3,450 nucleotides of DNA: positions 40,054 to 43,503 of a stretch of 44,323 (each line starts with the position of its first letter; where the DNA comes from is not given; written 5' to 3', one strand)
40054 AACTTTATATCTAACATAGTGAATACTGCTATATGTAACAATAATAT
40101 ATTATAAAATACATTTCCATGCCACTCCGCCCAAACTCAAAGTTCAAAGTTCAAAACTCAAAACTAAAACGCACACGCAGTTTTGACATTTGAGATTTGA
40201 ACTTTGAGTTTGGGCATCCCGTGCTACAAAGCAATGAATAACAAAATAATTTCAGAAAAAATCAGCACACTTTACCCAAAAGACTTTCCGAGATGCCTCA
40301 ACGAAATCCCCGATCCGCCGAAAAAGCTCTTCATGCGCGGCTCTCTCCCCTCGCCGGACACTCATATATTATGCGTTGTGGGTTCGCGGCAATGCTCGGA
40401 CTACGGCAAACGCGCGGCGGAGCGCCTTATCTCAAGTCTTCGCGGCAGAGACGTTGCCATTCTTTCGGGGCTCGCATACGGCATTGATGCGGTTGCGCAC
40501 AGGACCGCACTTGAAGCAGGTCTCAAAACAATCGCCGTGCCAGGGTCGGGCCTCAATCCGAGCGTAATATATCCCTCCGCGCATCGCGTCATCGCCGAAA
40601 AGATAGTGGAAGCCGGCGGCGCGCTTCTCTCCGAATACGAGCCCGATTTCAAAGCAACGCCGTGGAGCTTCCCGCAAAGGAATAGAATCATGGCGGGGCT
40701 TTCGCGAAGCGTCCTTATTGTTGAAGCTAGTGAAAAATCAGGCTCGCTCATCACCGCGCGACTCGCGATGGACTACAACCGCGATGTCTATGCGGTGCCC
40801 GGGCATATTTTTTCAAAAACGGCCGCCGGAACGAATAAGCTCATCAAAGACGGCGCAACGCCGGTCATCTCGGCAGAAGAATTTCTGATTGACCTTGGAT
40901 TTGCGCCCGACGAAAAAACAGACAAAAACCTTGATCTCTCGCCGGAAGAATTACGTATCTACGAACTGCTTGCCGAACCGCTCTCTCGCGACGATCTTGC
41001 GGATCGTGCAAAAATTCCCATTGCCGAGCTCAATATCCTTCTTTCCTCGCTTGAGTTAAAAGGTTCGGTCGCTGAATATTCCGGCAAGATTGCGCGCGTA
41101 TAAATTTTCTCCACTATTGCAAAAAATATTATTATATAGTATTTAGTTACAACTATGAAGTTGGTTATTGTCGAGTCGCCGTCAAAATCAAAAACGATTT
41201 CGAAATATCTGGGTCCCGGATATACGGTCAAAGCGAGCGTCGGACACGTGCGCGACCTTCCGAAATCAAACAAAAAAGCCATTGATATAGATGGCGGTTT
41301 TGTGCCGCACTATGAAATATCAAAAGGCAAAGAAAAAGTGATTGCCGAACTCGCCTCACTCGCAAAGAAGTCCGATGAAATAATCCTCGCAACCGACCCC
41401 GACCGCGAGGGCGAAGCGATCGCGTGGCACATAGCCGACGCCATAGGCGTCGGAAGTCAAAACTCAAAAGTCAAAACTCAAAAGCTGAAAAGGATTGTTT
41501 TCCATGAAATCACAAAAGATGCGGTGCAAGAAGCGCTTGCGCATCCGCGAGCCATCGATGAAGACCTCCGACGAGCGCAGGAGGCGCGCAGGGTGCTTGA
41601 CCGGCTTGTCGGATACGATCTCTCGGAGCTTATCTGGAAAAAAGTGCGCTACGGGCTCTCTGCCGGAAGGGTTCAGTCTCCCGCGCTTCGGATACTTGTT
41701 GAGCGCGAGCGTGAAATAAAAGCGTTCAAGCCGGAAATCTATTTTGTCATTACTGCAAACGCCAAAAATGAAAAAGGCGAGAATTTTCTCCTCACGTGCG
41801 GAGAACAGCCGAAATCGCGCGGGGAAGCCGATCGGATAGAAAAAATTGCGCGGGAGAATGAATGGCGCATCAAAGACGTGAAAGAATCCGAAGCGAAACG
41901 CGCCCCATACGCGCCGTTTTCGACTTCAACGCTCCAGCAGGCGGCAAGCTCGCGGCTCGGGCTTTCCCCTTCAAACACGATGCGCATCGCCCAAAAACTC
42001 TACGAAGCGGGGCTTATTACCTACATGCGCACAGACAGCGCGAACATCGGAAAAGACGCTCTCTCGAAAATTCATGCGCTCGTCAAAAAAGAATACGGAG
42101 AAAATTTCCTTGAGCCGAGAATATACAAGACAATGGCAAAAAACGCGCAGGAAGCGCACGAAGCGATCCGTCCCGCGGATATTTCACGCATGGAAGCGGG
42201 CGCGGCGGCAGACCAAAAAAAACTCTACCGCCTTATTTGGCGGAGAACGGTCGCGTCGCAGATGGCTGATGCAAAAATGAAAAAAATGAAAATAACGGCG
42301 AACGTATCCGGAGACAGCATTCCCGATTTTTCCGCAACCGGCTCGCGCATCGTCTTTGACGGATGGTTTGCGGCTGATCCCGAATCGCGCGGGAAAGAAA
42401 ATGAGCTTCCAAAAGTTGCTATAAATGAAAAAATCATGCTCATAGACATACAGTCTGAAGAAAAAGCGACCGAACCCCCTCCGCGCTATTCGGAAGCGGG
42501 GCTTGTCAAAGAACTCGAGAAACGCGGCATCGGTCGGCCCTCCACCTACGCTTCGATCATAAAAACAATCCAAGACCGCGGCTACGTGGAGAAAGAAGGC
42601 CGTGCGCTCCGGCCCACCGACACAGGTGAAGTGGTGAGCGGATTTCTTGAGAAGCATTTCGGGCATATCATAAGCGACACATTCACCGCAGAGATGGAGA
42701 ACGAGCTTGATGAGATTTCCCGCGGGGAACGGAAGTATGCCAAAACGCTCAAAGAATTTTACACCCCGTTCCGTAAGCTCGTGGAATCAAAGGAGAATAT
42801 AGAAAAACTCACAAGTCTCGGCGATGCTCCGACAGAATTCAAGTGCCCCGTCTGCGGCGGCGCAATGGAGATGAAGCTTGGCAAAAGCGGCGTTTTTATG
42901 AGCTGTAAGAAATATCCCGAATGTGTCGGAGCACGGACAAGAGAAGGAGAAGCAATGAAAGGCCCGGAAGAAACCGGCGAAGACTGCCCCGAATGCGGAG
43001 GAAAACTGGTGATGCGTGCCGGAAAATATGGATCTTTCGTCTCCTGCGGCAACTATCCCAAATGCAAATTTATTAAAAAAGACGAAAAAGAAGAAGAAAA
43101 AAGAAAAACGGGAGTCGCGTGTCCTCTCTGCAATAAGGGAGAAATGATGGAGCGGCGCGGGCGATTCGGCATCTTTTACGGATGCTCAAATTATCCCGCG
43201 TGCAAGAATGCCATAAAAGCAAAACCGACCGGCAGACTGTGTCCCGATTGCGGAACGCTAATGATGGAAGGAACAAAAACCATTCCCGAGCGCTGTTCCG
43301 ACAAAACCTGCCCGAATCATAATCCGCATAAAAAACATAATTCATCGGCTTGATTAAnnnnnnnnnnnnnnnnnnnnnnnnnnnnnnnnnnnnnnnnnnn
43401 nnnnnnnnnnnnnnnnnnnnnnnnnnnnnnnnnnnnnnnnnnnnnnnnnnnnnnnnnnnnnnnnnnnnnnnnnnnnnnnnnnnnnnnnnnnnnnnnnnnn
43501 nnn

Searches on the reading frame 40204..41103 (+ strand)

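Call 74: search_protein_families(library=pfam, proteins=[window:40204-41103:+], max_evalue=0.001)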
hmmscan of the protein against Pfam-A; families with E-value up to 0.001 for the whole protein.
window:40204-41103:+ (299 aa): 4 families
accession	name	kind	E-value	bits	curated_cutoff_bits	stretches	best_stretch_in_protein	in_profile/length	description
PF02481.21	DNA_processg_A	-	8.2e-72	241.2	29.6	1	19-221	8-210/212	DNA recombination-mediator protein A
PF17782.7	DprA_WH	-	2.8e-09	37.3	22.9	1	239-294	4-60/61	DprA winged helix domain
PF05331.17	DUF742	-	0.00036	20.8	27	1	242-291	38-87/114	Protein of unknown function (DUF742)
PF01978.25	TrmB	-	0.0007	19.8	25.6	0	242-292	3-55/68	Sugar-specific transcriptional regulator TrmB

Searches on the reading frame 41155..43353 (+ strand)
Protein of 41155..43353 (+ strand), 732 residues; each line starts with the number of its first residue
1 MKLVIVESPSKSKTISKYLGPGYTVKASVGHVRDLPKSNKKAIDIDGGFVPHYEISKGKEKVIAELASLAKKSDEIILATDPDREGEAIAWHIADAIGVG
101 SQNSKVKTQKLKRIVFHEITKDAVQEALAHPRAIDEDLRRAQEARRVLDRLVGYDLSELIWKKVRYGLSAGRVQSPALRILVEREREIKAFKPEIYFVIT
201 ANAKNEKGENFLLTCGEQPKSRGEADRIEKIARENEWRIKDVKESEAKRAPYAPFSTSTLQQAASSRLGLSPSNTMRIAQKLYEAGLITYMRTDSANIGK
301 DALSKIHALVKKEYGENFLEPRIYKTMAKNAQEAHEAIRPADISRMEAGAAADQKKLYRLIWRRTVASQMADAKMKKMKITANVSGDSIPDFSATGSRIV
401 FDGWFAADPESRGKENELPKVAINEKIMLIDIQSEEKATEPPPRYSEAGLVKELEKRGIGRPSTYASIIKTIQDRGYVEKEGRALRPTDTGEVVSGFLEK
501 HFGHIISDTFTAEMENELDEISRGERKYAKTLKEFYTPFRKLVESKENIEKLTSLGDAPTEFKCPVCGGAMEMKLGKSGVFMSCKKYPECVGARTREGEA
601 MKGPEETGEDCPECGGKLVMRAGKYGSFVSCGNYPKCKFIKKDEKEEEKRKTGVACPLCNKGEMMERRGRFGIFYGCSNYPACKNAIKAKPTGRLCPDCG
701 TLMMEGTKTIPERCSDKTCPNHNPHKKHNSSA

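Call 74: search_protein_families(library=pfam, proteins=[window:41155-43353:+], max_evalue=0.001)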
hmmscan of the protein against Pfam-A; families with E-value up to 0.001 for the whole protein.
window:41155-43353:+ (732 aa): 5 families
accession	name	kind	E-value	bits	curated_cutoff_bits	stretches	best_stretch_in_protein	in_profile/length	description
PF01131.25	Topoisom_bac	-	3.3e-124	415.5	35.1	1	134-532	2-410/411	DNA topoisomerase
PF01396.24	Zn_ribbon_Top1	-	8.7e-38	128.3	32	3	608-645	1-38/39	Topoisomerase DNA binding C4 zinc finger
PF01751.28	Toprim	-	2.2e-22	79.5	23.1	1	2-119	1-96/96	Toprim domain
PF13662.12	Toprim_4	-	0.00046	20.8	25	0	65-97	46-74/85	Toprim domain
PF12802.13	MarR_2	-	0.00048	20.7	27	0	261-289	23-51/61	MarR family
